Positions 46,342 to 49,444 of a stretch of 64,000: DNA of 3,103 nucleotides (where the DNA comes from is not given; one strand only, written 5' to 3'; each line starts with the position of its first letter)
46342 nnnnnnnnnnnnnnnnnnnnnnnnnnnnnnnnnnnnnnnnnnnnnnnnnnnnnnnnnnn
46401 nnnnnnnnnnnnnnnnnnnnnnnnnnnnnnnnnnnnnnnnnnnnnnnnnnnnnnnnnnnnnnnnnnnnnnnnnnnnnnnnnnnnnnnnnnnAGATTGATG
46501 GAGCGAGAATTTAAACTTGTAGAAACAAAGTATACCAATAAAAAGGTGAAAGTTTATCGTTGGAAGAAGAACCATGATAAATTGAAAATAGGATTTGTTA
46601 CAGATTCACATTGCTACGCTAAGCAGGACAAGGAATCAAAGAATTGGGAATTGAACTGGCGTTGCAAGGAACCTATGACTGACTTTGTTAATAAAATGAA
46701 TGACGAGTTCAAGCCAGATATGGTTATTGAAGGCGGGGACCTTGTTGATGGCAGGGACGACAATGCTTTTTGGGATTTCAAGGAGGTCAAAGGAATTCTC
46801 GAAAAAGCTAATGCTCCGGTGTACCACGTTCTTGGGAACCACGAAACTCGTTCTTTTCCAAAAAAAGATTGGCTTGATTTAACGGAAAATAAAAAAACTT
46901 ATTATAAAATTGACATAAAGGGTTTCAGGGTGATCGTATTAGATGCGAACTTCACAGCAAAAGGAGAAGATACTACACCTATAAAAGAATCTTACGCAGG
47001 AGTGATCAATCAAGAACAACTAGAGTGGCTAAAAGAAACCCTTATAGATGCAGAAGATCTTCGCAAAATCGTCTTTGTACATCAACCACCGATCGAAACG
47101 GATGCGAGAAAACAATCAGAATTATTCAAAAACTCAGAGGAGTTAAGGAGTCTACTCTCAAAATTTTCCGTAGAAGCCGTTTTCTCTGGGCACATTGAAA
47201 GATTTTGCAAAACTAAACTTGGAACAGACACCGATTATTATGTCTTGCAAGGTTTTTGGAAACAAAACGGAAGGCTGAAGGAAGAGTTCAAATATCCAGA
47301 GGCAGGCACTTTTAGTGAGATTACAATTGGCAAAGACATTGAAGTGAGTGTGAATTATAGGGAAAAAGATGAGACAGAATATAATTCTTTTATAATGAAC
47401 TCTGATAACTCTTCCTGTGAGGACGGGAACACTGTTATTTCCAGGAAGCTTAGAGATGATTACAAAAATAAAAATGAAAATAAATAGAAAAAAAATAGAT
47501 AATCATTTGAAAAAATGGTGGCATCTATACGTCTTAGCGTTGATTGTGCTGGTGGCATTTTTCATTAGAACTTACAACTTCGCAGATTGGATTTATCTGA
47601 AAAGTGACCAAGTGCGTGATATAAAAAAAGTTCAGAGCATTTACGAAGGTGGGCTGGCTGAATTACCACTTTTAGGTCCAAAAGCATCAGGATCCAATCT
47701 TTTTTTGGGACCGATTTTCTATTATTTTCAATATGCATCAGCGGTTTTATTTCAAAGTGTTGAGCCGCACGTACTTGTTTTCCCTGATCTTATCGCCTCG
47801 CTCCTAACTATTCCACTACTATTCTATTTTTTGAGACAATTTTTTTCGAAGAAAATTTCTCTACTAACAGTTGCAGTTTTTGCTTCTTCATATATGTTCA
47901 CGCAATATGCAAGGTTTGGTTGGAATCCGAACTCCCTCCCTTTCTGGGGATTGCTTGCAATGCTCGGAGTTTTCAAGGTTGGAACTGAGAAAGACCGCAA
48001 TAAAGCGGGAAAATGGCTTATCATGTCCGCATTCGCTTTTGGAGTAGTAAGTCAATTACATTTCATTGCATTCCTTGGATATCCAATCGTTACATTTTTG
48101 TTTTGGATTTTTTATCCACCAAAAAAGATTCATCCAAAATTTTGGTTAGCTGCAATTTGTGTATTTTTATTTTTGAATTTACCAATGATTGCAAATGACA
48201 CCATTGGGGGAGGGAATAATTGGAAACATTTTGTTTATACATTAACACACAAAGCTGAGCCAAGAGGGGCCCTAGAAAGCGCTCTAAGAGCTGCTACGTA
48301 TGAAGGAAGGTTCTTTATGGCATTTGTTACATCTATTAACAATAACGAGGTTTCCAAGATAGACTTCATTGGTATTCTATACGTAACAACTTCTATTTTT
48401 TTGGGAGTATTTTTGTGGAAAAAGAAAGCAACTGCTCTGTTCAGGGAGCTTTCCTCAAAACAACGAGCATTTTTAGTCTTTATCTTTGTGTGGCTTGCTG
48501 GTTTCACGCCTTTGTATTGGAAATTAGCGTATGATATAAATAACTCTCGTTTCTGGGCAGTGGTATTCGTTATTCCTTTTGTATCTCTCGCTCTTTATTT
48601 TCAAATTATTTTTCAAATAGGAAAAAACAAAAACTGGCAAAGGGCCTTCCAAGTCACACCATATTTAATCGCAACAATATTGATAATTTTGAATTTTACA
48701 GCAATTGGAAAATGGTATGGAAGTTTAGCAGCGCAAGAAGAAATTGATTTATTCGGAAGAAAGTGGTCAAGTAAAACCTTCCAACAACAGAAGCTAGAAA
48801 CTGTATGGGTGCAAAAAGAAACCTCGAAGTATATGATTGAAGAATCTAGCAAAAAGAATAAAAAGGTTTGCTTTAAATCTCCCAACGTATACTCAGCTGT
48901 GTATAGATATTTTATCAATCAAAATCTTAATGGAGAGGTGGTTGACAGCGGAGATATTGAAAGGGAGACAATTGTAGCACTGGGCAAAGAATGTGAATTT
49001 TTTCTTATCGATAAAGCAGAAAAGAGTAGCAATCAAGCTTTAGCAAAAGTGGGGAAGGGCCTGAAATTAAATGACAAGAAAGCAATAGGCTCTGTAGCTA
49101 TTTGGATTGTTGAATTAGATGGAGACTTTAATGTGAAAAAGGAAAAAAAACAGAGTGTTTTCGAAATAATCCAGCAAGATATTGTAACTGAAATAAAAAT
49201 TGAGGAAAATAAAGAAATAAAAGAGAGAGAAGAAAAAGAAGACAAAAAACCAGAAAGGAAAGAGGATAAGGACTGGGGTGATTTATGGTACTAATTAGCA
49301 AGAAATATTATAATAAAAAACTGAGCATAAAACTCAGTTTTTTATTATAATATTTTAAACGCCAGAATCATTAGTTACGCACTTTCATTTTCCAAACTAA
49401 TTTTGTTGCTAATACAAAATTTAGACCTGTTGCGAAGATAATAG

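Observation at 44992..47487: GT-C membrane glycosyltransferase fused to a calcineurin-like metallophosphoesterase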

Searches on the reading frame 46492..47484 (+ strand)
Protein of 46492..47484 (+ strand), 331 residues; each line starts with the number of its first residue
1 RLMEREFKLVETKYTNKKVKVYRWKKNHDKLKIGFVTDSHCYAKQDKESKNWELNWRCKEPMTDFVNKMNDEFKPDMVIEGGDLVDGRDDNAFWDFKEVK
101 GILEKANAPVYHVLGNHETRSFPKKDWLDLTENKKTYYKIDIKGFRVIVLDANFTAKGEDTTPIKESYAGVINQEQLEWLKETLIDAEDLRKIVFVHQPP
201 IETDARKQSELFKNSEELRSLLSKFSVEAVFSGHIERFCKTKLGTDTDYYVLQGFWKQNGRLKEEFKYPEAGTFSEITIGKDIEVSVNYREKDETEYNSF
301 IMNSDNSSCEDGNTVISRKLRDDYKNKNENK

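Call 16: search_solved_structures(query=window:46492-47484:+, max_evalue=0.01, show_alignments=2)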
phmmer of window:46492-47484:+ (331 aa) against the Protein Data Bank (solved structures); distinct sequences matched with E-value up to 0.01: 7.
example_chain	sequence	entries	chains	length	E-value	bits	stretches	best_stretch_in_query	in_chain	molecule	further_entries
2dxl_A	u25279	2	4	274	3.8e-07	33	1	63-240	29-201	Phosphohydrolase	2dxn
2zo9_B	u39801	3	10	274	3.8e-07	33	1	63-241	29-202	Phosphohydrolase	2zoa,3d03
2hy1_A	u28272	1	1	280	4.3e-07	32.8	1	66-236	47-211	Rv0805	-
3ib7_A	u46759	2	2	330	6.5e-07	32.2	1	66-236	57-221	Icc protein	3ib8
2hyp_A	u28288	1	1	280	4.5e-06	29.4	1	66-236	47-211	Hypothetical protein RV0805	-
2hyo_A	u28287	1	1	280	5.7e-06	29.1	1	66-236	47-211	Rv0805N97A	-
2nxf_A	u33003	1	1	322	0.0042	19.7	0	76-129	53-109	Putative dimetal phosphatase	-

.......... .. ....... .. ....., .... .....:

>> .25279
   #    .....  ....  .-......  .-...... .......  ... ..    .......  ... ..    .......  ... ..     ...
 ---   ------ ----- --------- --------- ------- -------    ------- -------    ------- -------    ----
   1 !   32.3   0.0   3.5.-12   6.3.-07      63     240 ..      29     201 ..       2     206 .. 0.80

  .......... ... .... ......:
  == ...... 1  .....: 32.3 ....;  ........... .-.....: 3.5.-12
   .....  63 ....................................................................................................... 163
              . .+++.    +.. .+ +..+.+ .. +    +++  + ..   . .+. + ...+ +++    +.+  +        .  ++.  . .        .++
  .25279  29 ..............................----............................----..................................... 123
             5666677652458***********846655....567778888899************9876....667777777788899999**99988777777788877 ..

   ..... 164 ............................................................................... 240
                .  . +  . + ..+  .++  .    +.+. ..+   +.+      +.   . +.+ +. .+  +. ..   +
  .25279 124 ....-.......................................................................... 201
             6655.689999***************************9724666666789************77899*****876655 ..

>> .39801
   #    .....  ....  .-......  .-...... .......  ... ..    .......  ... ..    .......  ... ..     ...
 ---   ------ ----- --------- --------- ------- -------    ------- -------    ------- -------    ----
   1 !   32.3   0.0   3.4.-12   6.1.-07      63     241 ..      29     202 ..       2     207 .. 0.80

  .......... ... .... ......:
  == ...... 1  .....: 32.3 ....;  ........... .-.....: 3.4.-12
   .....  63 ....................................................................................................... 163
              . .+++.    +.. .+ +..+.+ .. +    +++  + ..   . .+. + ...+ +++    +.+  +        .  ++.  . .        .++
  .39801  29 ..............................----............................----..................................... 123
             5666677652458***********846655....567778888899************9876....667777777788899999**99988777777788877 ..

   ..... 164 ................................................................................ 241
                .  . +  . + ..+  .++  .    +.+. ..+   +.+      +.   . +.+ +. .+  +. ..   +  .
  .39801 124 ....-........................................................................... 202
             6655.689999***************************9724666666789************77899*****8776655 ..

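Call 18: find_homologous_proteins(query=window:46567-47484:+, max_evalue=0.001)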
Query window:46567-47484:+ (306 aa): 123 proteins with E <= 0.001 among 749 candidates; the best 120 are listed.
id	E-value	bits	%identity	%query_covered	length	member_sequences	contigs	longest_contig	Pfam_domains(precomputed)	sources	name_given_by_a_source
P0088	6.5e-110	385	56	95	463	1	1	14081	PF00149.34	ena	-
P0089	1.5e-90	322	49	95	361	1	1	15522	PF00149.34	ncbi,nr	ncbi:MAG: metallophosphoesterase [Patescibacteria group bacterium]|nr:metallophosphoesterase [Patesc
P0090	5.5e-90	320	50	94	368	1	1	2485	PF00149.34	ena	-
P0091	2.7e-87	311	51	95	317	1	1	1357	PF00149.34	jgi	jgi:DNA repair exonuclease SbcCD nuclease subunit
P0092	2.9e-87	311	48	96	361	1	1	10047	PF00149.34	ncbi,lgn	-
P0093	5.4e-86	307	48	95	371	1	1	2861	PF00149.34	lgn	-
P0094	9.9e-85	303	49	92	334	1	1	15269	PF00149.34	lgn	-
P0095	3.3e-83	298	47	94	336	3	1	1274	PF00149.34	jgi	-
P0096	5.4e-83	297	46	96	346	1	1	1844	PF00149.34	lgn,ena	-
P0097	4.9e-82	294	51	92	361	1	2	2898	PF00149.34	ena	-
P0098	7.0e-82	293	51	92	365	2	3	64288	PF00149.34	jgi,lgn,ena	-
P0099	7.3e-82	293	47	94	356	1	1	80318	PF00149.34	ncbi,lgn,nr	ncbi:MAG: metallophosphoesterase [Patescibacteria group bacterium]|nr:metallophosphoesterase [Patesc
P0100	8.4e-82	293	46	94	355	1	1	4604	PF00149.34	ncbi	-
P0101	1.1e-81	293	48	98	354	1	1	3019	PF00149.34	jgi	jgi:predicted MPP superfamily phosphohydrolase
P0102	1.4e-81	292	47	96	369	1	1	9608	PF00149.34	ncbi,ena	-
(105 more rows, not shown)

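Call 51: find_encoding_contigs(protein=P0088, flank=6000, max_places=1)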
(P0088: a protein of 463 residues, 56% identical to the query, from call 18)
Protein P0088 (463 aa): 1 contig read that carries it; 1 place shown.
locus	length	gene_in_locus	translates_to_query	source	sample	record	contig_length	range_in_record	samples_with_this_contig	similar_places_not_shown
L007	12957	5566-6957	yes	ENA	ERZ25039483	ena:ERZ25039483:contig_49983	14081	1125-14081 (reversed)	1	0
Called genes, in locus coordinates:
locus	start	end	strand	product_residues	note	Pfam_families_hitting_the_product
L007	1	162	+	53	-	?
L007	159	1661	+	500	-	PF00206:Lyase_1, PF14698:ASL_C2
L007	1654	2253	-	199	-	PF02581:TMP-TENI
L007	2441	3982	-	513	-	PF03631:Virul_fac_BrkB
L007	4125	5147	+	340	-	PF11799:IMS_C (weak)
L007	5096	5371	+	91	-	-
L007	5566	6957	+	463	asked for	PF00149:Metallophos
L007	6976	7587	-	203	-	PF02223:Thymidylate_kin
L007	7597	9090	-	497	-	PF01139:RtcB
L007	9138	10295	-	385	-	PF13439:Glyco_transf_4 (weak), PF00534:Glycos_transf_1, PF13692:Glyco_trans_1_4, PF13524:Glyco_trans_1_2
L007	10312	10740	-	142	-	-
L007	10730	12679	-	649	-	PF07760:DUF1616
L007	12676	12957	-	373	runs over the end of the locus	PF13439:Glyco_transf_4 (faint), PF00534:Glycos_transf_1, PF13692:Glyco_trans_1_4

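Call 56: search_protein_representatives(protein=window:46567-47484:+)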
Query: 306 residues. Proteins with E-value up to 0.001 (for the whole library): 2098; up to 1e-10: 250; up to 1e-30: 44. The best 150 are listed.
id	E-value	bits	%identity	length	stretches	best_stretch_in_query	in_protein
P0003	1.5e-143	494.1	71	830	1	1-300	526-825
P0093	1.7e-86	306.8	49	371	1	1-290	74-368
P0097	1.6e-82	293.8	53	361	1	5-290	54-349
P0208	5.0e-75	269.2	46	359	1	3-287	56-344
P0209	1.1e-73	264.8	46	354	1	4-270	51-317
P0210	1.3e-72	261.2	46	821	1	4-286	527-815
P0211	2.9e-72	260.1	51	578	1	5-262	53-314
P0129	4.6e-68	246.3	45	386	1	5-288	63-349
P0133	4.1e-66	239.9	48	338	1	4-270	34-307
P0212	1.9e-65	237.7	44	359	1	4-291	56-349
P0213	1.8e-64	234.4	44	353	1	5-288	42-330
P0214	2.0e-63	231.0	42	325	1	6-286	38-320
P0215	3.5e-63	230.2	43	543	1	3-285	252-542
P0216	3.9e-63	230.1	42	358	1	5-287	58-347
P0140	2.3e-55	204.6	48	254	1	60-289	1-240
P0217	6.3e-53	196.6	42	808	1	1-284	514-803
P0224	1.4e-39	152.7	36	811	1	3-273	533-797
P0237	2.7e-32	128.8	35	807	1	4-266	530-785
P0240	3.5e-31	125.1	35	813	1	4-273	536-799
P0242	1.6e-30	123.0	35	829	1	7-274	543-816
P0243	1.9e-30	122.7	33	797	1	5-265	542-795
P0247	1.2e-28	116.8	37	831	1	5-255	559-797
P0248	1.5e-28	116.5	33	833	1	4-279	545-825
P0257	1.4e-25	106.8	33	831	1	7-275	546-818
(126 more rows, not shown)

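Call 57: search_protein_families(library=pfam, proteins=[P0210, P0217, P0224, P0237, P0240, P0242, P0243, P0247, P0248, P0257], max_evalue=0.01)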
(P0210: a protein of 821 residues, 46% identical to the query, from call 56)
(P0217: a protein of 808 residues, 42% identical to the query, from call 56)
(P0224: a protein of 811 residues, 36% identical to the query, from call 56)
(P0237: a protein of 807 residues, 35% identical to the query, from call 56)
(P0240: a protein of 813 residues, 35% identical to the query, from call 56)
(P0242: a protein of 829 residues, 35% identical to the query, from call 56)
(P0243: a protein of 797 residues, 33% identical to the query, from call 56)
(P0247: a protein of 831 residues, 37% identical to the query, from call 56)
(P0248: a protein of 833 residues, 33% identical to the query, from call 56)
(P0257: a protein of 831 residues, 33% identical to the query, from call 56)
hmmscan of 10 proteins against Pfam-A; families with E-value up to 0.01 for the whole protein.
P0210 (821 aa): 1 family
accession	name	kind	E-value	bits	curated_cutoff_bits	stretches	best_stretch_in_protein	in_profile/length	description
PF00149.33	Metallophos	-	1.6e-16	61.7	21.5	1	529-739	1-188/191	Calcineurin-like phosphoesterase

P0217 (808 aa): 1 family
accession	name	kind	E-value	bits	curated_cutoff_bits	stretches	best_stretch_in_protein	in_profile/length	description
PF00149.33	Metallophos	-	3e-16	60.8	21.5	1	519-730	1-188/191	Calcineurin-like phosphoesterase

P0224 (811 aa): 3 families
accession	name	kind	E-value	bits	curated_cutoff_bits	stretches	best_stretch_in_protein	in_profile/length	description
PF00149.33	Metallophos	-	6e-15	56.6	21.5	1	536-739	1-187/191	Calcineurin-like phosphoesterase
PF13231.12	PMT_2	-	6.8e-07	30.1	26.1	1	70-229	4-156/160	Dolichyl-phosphate-mannose-protein mannosyltransferase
PF20176.3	DUF6541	-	0.0025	16.6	29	1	80-226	168-331/646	Family of unknown function (DUF6541)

P0237 (807 aa): 2 families
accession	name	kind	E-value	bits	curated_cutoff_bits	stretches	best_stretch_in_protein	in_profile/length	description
PF00149.33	Metallophos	-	5e-13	50.4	21.5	1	532-735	1-188/191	Calcineurin-like phosphoesterase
PF13231.12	PMT_2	-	1.6e-08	35.4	26.1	1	76-227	4-152/160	Dolichyl-phosphate-mannose-protein mannosyltransferase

P0240 (813 aa): 2 families
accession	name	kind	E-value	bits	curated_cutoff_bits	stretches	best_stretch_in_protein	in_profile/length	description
PF00149.33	Metallophos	-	5.6e-15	56.7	21.5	1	539-740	2-187/191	Calcineurin-like phosphoesterase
PF13231.12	PMT_2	-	6.6e-06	26.9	26.1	1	80-235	4-156/160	Dolichyl-phosphate-mannose-protein mannosyltransferase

P0242 (829 aa): 2 families
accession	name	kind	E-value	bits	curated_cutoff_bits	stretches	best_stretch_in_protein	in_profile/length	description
PF00149.33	Metallophos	-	1.3e-16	62.1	21.5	1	543-756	2-188/191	Calcineurin-like phosphoesterase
PF13231.12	PMT_2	-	2e-08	35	26.1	1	80-233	4-152/160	Dolichyl-phosphate-mannose-protein mannosyltransferase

P0243 (797 aa): 2 families
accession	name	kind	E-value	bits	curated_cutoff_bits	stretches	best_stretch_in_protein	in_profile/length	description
PF00149.33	Metallophos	-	9.9e-12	46.1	21.5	1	543-746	1-188/191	Calcineurin-like phosphoesterase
PF13231.12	PMT_2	-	1.4e-05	25.8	26.1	1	86-238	3-154/160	Dolichyl-phosphate-mannose-protein mannosyltransferase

P0247 (831 aa): 4 families
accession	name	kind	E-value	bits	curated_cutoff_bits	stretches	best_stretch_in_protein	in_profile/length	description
PF00149.33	Metallophos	-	1.8e-12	48.5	21.5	1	561-758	2-188/191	Calcineurin-like phosphoesterase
PF13231.12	PMT_2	-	1.8e-09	38.5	26.1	1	82-209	4-131/160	Dolichyl-phosphate-mannose-protein mannosyltransferase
PF14897.12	EpsG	-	0.00021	21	30.1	1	336-440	214-317/326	EpsG family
PF12850.12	Metallophos_2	-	0.0008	19.9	27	1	561-777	2-134/154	Calcineurin-like phosphoesterase superfamily domain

P0248 (833 aa): 2 families
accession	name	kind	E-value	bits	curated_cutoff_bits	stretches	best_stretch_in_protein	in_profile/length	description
PF00149.33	Metallophos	-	1.2e-14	55.6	21.5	1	548-760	2-188/191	Calcineurin-like phosphoesterase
PF13231.12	PMT_2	-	8.1e-07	29.8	26.1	1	86-245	4-158/160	Dolichyl-phosphate-mannose-protein mannosyltransferase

P0257 (831 aa): 2 families
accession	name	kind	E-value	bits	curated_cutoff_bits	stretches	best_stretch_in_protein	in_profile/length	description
PF00149.33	Metallophos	-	1.6e-14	55.2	21.5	1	546-755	2-188/191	Calcineurin-like phosphoesterase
PF13231.12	PMT_2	-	3.2e-07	31.1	26.1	1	81-241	4-158/160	Dolichyl-phosphate-mannose-protein mannosyltransferase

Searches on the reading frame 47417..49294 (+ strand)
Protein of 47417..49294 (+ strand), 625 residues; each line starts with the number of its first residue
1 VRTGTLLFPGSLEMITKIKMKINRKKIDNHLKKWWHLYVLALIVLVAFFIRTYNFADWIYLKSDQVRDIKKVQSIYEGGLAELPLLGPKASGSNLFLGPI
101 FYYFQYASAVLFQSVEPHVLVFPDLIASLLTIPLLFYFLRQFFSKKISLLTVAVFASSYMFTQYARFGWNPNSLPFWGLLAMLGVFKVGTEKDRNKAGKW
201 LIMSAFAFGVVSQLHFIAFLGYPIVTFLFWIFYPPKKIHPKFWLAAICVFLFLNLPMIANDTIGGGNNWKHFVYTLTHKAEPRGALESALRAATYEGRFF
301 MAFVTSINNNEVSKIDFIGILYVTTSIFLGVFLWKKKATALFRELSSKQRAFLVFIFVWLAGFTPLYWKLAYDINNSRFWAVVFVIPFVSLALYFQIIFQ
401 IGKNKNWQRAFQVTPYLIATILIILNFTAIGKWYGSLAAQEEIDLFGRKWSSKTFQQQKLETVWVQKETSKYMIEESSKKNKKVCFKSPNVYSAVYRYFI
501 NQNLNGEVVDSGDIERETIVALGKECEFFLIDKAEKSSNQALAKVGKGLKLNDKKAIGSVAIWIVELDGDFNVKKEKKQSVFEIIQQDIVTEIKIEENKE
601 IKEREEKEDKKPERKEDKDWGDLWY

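Call 5: search_protein_families(library=pfam, proteins=[window:47417-49294:+], max_evalue=0.1)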
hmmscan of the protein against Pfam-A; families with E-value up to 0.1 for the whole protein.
window:47417-49294:+ (625 aa): 1 family
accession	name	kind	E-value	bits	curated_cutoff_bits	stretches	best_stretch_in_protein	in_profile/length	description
PF13231.12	PMT_2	-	5.4e-09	36.9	26.1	1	99-256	4-156/160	Dolichyl-phosphate-mannose-protein mannosyltransferase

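Call 6: search_protein_families(library=ncbifam, proteins=[window:47417-49294:+], max_evalue=0.1)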
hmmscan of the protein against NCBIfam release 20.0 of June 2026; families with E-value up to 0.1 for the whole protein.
window:47417-49294:+ (625 aa): 0 families
